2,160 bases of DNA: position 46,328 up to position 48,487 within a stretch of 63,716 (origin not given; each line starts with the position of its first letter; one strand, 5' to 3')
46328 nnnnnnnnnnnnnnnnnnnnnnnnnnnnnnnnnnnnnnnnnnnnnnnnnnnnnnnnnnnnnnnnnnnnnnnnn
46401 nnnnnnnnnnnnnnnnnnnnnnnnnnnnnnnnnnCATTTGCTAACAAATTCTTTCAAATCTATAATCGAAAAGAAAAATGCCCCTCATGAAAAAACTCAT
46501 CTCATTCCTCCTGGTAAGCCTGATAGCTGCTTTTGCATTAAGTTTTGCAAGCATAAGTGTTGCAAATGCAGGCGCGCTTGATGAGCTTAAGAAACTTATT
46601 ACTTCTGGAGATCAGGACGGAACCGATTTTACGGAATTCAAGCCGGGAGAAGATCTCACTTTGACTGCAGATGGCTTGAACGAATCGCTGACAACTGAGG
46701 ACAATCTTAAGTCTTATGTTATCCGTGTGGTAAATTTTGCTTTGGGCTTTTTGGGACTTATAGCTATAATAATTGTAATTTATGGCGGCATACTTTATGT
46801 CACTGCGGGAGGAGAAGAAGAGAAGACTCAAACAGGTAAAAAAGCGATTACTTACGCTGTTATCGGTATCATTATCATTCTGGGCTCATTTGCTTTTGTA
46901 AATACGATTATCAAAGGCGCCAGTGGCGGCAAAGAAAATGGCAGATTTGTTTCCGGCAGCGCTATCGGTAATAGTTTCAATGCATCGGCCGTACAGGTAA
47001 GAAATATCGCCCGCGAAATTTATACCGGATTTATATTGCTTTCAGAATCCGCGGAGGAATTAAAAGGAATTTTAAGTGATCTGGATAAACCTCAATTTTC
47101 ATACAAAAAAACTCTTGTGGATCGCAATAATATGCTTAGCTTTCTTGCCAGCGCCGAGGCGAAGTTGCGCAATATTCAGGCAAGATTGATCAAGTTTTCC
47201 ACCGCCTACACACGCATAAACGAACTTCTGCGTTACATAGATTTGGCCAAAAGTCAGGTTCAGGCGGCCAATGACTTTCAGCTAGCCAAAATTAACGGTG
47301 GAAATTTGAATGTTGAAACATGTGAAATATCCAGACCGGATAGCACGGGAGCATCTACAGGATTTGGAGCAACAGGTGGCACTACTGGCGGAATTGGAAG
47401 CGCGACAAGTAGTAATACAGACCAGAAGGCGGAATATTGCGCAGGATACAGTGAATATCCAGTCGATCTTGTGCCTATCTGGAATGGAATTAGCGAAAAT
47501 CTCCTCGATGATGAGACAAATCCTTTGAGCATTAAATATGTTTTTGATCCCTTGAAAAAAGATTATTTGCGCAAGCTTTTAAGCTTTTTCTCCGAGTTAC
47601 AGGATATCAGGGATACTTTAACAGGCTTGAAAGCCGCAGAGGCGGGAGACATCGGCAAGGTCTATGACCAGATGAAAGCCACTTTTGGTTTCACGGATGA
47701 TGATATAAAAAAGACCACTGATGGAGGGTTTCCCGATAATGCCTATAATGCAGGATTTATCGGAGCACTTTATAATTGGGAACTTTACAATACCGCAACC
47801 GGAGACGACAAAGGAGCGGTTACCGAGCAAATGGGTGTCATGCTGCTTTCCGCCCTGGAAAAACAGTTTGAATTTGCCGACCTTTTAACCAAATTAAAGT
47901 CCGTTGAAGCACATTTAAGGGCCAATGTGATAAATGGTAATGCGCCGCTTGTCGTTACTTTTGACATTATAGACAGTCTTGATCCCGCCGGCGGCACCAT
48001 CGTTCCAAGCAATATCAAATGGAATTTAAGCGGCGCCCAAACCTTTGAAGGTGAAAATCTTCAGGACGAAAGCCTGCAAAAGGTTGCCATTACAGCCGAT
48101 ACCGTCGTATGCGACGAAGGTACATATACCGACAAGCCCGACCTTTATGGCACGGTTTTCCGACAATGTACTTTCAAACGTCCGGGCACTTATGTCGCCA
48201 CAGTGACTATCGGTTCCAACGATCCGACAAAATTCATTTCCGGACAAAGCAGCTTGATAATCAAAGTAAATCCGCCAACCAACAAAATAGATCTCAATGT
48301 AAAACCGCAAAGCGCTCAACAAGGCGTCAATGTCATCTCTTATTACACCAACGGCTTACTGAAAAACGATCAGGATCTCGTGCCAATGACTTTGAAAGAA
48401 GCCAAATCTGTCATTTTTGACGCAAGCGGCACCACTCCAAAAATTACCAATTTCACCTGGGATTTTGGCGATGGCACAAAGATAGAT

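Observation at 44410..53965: Translationally coupled operon of multi-module VirB2/TrbC-like hairpin proteins fused or linked to giant PKD adhesin-like proteins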

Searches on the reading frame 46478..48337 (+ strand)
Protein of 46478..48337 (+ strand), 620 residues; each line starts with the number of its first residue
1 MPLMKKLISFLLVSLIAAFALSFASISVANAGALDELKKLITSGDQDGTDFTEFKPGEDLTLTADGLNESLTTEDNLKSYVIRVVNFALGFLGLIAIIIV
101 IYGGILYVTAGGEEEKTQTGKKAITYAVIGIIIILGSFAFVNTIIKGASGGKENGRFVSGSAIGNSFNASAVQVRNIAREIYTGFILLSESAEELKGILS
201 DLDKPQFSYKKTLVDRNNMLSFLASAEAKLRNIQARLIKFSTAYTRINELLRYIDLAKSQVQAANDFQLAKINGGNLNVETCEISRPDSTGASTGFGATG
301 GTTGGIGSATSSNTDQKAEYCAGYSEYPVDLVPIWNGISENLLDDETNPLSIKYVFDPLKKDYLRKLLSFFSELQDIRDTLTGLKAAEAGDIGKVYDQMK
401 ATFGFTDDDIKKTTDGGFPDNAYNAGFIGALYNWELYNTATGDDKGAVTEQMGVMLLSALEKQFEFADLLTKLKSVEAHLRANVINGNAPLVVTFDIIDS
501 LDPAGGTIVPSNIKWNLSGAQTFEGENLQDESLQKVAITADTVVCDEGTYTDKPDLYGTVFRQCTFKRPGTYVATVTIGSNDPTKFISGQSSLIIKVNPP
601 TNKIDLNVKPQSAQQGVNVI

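Call 18: find_homologous_proteins(query=window:46478-48337:+, max_evalue=0.001)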
Query window:46478-48337:+ (620 aa): 9 proteins with E <= 0.001 among 8000 candidates.
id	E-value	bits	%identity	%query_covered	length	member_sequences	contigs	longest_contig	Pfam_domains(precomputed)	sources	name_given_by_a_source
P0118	3.4e-116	407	40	98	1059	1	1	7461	PF00801.27,PF18895.6,PF18911.7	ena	-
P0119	3.1e-83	298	34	98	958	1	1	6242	PF00801.27,PF18895.6,PF18911.7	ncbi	-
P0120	1.6e-34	138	50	19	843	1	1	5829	PF21027.4,PF22352.3,PF00801.27,PF18895.6,PF18911.7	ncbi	ncbi:MAG: PKD domain-containing protein, partial [Patescibacteria group bacterium]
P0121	9.7e-34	135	25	91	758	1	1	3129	PF00801.27,PF18895.6,PF18911.7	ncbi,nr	ncbi:hypothetical protein IT411_00925, partial [Candidatus Peregrinibacteria bacterium]|nr:hypotheti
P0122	5.5e-28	116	27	97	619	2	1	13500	PF18895.6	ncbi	-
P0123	8.9e-18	82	46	16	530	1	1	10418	PF00801.27,PF18895.6,PF18911.7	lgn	-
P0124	4.2e-16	77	52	14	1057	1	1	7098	PF22352.3,PF00801.27,PF18895.6,PF18911.7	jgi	-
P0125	4.5e-15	73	46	16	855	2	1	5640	PF07495.20,PF22352.3,PF00801.27,PF13948.12,PF18895.6,PF18911.7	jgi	jgi:cysteine-rich repeat protein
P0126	2.2e-4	38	36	15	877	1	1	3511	PF13205.13,PF18895.6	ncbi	-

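Call 29: search_protein_representatives(protein=window:46478-48337:+)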
Query: 620 residues. Proteins with E-value up to 0.001 (for the whole library): 24614; up to 1e-10: 1056; up to 1e-30: 106. The best 150 are listed.
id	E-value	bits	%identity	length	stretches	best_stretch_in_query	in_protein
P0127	5.6e-132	457.7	46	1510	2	4-275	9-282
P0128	3.8e-117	408.7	44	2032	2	214-608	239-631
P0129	1.5e-110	387.0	44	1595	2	5-282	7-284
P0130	9.3e-108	377.7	42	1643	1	4-608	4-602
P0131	4.8e-103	362.2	42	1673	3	4-275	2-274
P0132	4.2e-102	359.1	41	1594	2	4-282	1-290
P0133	6.7e-100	351.8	42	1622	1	4-617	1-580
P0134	1.2e-97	344.4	40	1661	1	3-610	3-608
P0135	2.4e-97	343.4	42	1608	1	35-610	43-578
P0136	6.3e-90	318.8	37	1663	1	4-609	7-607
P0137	1.7e-87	310.9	39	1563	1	4-607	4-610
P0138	1.6e-86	307.6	39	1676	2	7-276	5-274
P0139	3.0e-84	300.1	38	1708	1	5-612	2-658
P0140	7.3e-80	285.6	41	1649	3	3-290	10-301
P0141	3.2e-78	280.2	44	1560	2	49-267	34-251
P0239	2.3e-29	118.9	37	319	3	83-150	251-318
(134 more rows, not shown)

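Call 44: find_homologous_proteins(query=A2, max_evalue=1e-10)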
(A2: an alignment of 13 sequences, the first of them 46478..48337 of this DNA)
Query A2 (13 sequences) (620 aa, profile of the alignment): 10 proteins with E <= 1e-10 among 8000 candidates.
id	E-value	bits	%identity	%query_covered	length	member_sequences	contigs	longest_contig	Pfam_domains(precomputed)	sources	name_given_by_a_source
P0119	4.4e-202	691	34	98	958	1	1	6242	PF00801.27,PF18895.6,PF18911.7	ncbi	-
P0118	1.3e-201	690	40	98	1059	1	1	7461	PF00801.27,PF18895.6,PF18911.7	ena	-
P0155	8.2e-108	380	42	48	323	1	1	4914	PF18895.6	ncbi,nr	ncbi:hypothetical protein HZA40_01300, partial [Candidatus Peregrinibacteria bacterium]|nr:hypotheti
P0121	1.0e-75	274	25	91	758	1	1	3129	PF00801.27,PF18895.6,PF18911.7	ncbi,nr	ncbi:hypothetical protein IT411_00925, partial [Candidatus Peregrinibacteria bacterium]|nr:hypotheti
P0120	4.4e-66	242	50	19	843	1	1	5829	PF21027.4,PF22352.3,PF00801.27,PF18895.6,PF18911.7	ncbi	ncbi:MAG: PKD domain-containing protein, partial [Patescibacteria group bacterium]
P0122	1.1e-62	231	27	97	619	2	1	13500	PF18895.6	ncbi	-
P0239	1.6e-43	168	49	11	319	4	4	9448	PF18895.6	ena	-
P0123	3.7e-27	113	46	16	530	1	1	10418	PF00801.27,PF18895.6,PF18911.7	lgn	-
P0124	1.4e-25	108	52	14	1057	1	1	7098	PF22352.3,PF00801.27,PF18895.6,PF18911.7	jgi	-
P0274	6.7e-21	93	41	15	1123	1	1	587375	PF22352.3,PF00801.27,PF18895.6,PF18911.7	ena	-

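Call 60: predict_structure(alignment_id=A2)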
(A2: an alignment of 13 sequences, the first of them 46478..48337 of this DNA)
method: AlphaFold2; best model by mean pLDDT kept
length: 620 residues; sequences in the alignment: 13
mean_pLDDT: 67.1   pTM: 0.53
mean pLDDT of the five models: 67.1, 66.3, 63.9, 61.8, 61.2
residues with pLDDT >= 90: 68; 70-90: 285; 50-70: 101; < 50: 166
segments of 3 or more residues with pLDDT < 50: 1-4, 20-78, 142-165, 285-316, 519-538, 548-556, 603-620
pLDDT, mean of each block of 10 residues (from residue 1): 52 59 39 36 30 30 39 44 61 75 74 69 75 65 42 31 55 86 92 89 84 89 94 89 90 94 87 77 56 33 34 51 83 88 76 87 86 81 68 87 77 57 74 74 63 89 89 77 81 82 77 67 39 43 59 54 79 78 77 77 41 35
secondary structure, 60 per line:
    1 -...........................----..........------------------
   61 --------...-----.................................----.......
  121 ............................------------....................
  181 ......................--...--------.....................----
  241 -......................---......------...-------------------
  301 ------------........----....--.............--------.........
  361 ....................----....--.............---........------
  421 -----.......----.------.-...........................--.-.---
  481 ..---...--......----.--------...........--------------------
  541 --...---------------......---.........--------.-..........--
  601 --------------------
elements in order: H2-28 H33-42 H77-109 H114-148 H161-202 H216-236 H242-263 E267-272 E279-281 H313-320 E325-328 H331-343 H352-380 H385-388 H391-403 H407-414 H426-432 H446-472 E486-488 E491-496 E513-520 E543-545 E561-566 E570-578 E589-598

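Call 63: fold_search(model_id=the predicted structure, library=pdb)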
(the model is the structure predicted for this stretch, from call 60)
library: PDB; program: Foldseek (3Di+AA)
matches with E <= 10: 412; with E <= 0.001: 0
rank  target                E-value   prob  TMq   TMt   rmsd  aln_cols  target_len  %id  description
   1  9ivk_A                2.8e-02  0.93  0.17  0.32  26.0       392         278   12  cryo-EM structure of a tmFAP (released 2024-11-20)
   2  3q2w_A                8.8e-02  0.94  0.12  0.13   6.7       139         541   14  Crystal structure of mouse N-cadherin ectodomain (released 2011-02-23)
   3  5n40                  1.1e-01  0.96  0.13  0.20   6.6       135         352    9  Structure of Yersinia pseudotuberculosis adhesin InvE (released 2017-04-12)
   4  5nj6_A                1.4e-01  0.51  0.16  0.23  21.9       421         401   10  Crystal structure of a thermostabilised human protease-activated receptor-2 (PAR2) in ternary complex with Fab3949 and (released 2017-05-03)
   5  6mbw_B                1.6e-01  0.15  0.11  0.13  22.9       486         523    8  Structure of Transcription Factor (released 2019-06-19)
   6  7zi0_A                1.7e-01  0.21  0.12  0.13  28.6       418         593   10  Structure of human Smoothened in complex with cholesterol and SAG (released 2022-06-15)
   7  4qim                  1.9e-01  0.41  0.15  0.20  28.8       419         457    7  Structure of the human smoothened receptor in complex with ANTA XV (released 2014-07-23)
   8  2c26                  2.0e-01  1.00  0.13  0.30   6.2       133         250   18  Structural basis for the promiscuous specificity of the carbohydrate- binding modules from the beta-sandwich super famil (released 2005-10-18)
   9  7pp1                  2.4e-01  0.63  0.12  0.18  17.4       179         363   16  Crystal structure of the P2Y12 receptor in complex with the inverse agonist selatogrel. (released 2022-11-02)
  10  9jfu_R                2.4e-01  0.60  0.18  0.27  22.0       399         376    9  Cryo-EM structure of inactive GPR4 with NE52-QQ57 (released 2025-04-23)
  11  11td_R                2.4e-01  0.44  0.13  0.18  22.6       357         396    7  Structure of human CCR4 in apo state (released 2026-04-01)
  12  6qhd_B                2.4e-01  0.15  0.12  0.13  26.2       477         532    8  Lysine acetylated and tyrosine phosphorylated STAT3 in a complex with DNA (released 2019-06-19)
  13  2w1n                  2.5e-01  0.63  0.10  0.25  16.1       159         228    6  cohesin and fibronectin type-III double module construct from the Clostridium perfringens glycoside hydrolase GH84C (released 2009-02-03)
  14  5ndz                  2.7e-01  0.35  0.16  0.17  18.9       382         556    9  Crystal structure of a thermostabilised human protease-activated receptor-2 (PAR2) in complex with AZ3451 at 3.6 angstro (released 2017-05-03)
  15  9uwd                  2.8e-01  0.33  0.15  0.20  23.8       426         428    7  Cryo-EM structure of inactive-DP1 (released 2025-05-28)
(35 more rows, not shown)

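Call 73: find_encoding_contigs(protein=P0274, flank=10000, max_places=1)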
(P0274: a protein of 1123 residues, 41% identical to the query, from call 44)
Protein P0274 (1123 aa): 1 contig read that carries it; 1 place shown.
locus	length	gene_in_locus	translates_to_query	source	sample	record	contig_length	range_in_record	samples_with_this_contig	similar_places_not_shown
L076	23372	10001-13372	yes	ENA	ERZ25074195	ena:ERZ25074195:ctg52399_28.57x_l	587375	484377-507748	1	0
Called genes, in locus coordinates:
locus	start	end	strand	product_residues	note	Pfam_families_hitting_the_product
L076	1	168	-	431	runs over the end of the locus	PF02812:ELFV_dehydrog_N, PF00208:ELFV_dehydrog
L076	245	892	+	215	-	-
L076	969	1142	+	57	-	-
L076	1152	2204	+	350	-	PF01321:Creatinase_N, PF00557:Peptidase_M24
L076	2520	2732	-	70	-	PF03840:SecG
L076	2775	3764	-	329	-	PF02775:TPP_enzyme_C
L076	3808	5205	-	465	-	PF13884:Peptidase_S74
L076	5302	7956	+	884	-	-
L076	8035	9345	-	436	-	PF08245:Mur_ligase_M, PF02875:Mur_ligase_C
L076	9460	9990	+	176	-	PF04956:TrbC (faint), PF18895:T4SS_pilin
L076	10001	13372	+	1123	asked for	PF18895:T4SS_pilin, PF00801:PKD (weak), PF18911:PKD_4 (weak), PF18911:PKD_4 (weak), PF00801:PKD (weak), PF18911:PKD_4 (weak), PF00801:PKD (weak), PF18911:PKD_4, +1 more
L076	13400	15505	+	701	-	PF00801:PKD (weak), PF18911:PKD_4, PF00801:PKD (weak), PF18911:PKD_4, PF00801:PKD (weak), PF18911:PKD_4, PF00801:PKD, PF18911:PKD_4, +2 more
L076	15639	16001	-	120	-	-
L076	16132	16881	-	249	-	PF01925:TauE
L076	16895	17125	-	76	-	PF01979:Amidohydro_1 (weak), PF07969:Amidohydro_3 (weak)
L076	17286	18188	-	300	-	PF01979:Amidohydro_1, PF12890:DHOase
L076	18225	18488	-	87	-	PF01809:YidD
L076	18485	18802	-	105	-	PF02033:RBFA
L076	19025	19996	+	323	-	PF02086:MethyltransfD12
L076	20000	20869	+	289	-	PF04556:DpnII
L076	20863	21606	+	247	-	PF01555:N6_N4_Mtase, PF01170:UPF0020, PF03602:Cons_hypoth95 (weak), PF13847:Methyltransf_31 (weak), PF08241:Methyltransf_11 (faint), PF13649:Methyltransf_25 (faint), PF01555:N6_N4_Mtase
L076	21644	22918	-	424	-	PF00275:EPSP_synthase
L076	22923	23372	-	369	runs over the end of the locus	PF01966:HD, PF13286:HD_assoc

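Call 74: find_encoding_contigs(protein=P0239, flank=10000, max_places=2)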
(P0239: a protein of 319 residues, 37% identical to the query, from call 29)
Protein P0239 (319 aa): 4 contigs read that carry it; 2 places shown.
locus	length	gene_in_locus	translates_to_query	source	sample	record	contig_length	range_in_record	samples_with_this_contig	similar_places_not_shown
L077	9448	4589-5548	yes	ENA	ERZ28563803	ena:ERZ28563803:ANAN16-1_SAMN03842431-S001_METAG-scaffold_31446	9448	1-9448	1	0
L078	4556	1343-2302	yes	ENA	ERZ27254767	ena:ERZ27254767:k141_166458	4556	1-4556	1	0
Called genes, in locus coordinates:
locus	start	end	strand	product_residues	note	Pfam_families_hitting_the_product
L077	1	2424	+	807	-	?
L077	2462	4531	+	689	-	-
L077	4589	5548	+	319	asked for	PF18895:T4SS_pilin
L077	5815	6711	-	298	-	PF19293:CdaA_N (weak), PF02457:DAC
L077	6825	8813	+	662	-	PF04760:IF2_N, PF00009:GTP_EFTU, PF00071:Ras (weak), PF01926:MMR_HSR1, PF02421:FeoB_N (faint), PF03144:GTP_EFTU_D2 (faint), PF22042:EF-G_D2, PF11987:IF-2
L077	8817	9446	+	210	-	?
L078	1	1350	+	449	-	?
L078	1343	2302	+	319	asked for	PF18895:T4SS_pilin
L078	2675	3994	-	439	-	PF08245:Mur_ligase_M, PF02875:Mur_ligase_C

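Call 85: find_encoding_contigs(protein=P0126, flank=10000, max_places=1)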
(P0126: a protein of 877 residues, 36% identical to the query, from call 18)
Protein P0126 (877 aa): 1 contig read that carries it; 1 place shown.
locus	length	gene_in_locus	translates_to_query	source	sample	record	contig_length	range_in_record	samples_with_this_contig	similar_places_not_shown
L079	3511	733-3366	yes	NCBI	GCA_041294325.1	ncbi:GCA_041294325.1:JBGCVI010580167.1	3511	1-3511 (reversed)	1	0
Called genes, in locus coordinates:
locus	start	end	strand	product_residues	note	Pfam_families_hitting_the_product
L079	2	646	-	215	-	?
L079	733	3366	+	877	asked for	PF18895:T4SS_pilin (weak), PF13205:Big_5 (faint)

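Call 86: find_encoding_contigs(protein=P0123, flank=10000, max_places=1)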
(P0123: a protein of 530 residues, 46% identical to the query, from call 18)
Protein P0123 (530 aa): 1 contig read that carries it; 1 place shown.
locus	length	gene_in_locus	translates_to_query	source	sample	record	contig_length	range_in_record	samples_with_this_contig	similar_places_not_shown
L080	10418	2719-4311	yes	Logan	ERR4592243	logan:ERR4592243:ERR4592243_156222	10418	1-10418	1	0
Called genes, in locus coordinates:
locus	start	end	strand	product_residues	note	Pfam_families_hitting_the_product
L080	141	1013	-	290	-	-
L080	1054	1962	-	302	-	-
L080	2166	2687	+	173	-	PF04956:TrbC (weak), PF18895:T4SS_pilin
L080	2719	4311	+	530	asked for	PF18895:T4SS_pilin (weak), PF00801:PKD (faint), PF18911:PKD_4 (weak)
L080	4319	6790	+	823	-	PF00801:PKD, PF18911:PKD_4, PF22352:K319L-like_PKD (faint), PF00801:PKD (weak), PF18911:PKD_4 (weak), PF00801:PKD, PF18911:PKD_4 (weak)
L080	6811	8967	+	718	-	PF00801:PKD (weak), PF18911:PKD_4, PF22352:K319L-like_PKD (faint), PF00801:PKD (weak), PF18911:PKD_4, PF00801:PKD (weak), PF18911:PKD_4, PF00801:PKD, +1 more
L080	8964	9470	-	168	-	PF13401:AAA_22 (faint), PF13671:AAA_33 (faint), PF13238:AAA_18 (weak)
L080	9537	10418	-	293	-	?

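Call 96: search_protein_families(library=pfam, proteins=[L077:1-2424:+, L077:2462-4531:+, L077:4589-5548:+, L076:5302-7956:+, L080:141-1013:-, L080:1054-1962:-], max_evalue=0.01)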
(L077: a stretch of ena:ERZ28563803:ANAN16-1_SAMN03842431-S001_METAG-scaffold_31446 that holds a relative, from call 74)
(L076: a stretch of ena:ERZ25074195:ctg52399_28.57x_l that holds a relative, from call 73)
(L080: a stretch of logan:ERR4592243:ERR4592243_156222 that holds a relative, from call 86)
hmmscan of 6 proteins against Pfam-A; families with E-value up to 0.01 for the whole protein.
L077:1-2424:+ (807 aa): 12 families
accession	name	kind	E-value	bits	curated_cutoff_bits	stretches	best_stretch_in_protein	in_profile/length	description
PF18911.6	PKD_4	-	1.1e-49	166.9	27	5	710-801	2-78/85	PKD domain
PF00801.26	PKD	-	6.1e-35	119.5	23.5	4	181-244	15-77/80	PKD domain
PF22352.2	K319L-like_PKD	-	3.8e-08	33.7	27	0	727-799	14-77/84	K319L-like, PKD domain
PF02010.21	REJ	-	8.9e-06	25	25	0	334-422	55-150/452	REJ domain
PF07495.19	Y_Y_Y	-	0.00038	20.7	26.6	0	770-801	27-57/65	Y_Y_Y domain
PF21027.3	Sde0182_C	-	0.001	20.1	27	0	57-88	1-32/83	Cellulose-binding protein Sde0182, C-terminal domain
PF05345.18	He_PIG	-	0.0023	18.8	24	0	780-801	69-90/96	Putative Ig domain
PF12245.14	Big_3_2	-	0.0038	17.8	23.3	0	770-802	81-116/122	Bacterial Ig-like domain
PF13027.11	DUF3888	-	0.0048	17.7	22.2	0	216-248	37-69/87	Protein of unknown function (DUF3888)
PF08329.16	ChitinaseA_N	-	0.0054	16.8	21.2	0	760-805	60-106/133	Chitinase A, N-terminal domain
PF19077.6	Big_13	-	0.0066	17.4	27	0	780-803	73-96/102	Bacterial Ig-like domain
PF15418.12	DUF4625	-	0.0069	17.1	27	0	779-800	100-124/131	Domain of unknown function (DUF4625)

L077:2462-4531:+ (689 aa): 9 families
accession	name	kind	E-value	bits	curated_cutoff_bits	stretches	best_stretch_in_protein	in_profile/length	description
PF18911.6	PKD_4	-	1.2e-97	320.6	27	6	354-433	3-78/85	PKD domain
PF00801.26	PKD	-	1.3e-71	237.1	23.5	6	551-618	13-78/80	PKD domain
PF22352.2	K319L-like_PKD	-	1.3e-25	89.6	27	2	554-621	13-84/84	K319L-like, PKD domain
PF21027.3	Sde0182_C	-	2.4e-06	28.5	27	0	554-574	1-21/83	Cellulose-binding protein Sde0182, C-terminal domain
PF18981.6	InlK_D3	-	3.1e-06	27.6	25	0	412-439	47-75/75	Internalin K domain (D3/D4)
PF16403.11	Bact_surface_Ig-like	-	5.3e-05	23.6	27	0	411-433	43-65/71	Bacterial surface protein, Ig-like domain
PF07495.19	Y_Y_Y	-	0.00035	20.9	26.6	0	413-433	36-56/65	Y_Y_Y domain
PF15418.12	DUF4625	-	0.00088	20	27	0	412-439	103-130/131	Domain of unknown function (DUF4625)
PF18895.5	T4SS_pilin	-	0.0047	17.4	26.6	1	103-166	9-71/71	Type IV secretion system pilin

L077:4589-5548:+ (319 aa): 1 family
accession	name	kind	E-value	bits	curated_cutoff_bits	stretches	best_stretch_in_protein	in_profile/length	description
PF18895.5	T4SS_pilin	-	5e-30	103.8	26.6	3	82-142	12-71/71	Type IV secretion system pilin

L076:5302-7956:+ (884 aa): 1 family
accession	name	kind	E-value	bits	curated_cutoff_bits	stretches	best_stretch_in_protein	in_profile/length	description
PF18911.6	PKD_4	-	0.0049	17.3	27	0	230-260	55-85/85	PKD domain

L080:141-1013:- (290 aa): 0 families

L080:1054-1962:- (302 aa): 0 families
